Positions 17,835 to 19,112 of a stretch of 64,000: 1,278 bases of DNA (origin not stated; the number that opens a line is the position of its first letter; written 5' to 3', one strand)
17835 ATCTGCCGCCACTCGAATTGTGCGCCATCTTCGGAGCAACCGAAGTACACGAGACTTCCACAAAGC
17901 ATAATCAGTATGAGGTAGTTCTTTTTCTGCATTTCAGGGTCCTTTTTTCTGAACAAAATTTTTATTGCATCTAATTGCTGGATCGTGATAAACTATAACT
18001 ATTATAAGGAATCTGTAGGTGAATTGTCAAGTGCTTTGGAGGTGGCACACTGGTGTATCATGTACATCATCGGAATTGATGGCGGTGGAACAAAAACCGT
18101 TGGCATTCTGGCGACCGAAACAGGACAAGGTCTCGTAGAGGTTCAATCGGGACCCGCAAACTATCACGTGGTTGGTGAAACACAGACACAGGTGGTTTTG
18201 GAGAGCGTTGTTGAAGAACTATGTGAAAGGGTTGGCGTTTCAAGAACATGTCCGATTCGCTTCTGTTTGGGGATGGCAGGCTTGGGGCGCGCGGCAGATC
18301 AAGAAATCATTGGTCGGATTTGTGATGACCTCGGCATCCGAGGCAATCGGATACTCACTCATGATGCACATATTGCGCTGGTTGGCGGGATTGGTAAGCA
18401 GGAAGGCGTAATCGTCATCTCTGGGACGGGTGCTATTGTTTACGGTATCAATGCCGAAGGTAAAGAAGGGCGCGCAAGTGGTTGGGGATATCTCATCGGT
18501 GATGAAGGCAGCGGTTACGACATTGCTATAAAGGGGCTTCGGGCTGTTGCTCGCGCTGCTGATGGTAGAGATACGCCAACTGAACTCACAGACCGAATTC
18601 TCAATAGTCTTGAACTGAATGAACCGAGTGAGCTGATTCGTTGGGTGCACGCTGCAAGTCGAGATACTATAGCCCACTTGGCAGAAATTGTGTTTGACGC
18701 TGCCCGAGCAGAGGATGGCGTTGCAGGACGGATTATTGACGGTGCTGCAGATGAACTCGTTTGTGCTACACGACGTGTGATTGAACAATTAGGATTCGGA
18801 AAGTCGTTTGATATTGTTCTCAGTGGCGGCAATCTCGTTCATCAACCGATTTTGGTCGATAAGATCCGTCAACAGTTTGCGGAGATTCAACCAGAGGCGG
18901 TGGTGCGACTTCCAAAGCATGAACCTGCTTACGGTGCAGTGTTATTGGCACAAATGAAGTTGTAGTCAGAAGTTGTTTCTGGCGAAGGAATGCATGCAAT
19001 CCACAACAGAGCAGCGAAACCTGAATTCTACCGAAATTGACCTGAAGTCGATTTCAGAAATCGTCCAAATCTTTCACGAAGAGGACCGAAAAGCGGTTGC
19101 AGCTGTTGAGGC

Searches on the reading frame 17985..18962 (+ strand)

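Call 14: search_protein_families(library=pfam, proteins=[window:17985-18962:+], max_evalue=0.001)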
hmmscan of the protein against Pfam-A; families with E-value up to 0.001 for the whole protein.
window:17985-18962:+ (326 aa): 1 family
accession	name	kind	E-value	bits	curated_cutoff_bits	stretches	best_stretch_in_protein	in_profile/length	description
PF01869.26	BcrAD_BadFG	-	1.3e-44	153.2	31.5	1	29-322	1-271/271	BadF/BadG/BcrA/BcrD ATPase family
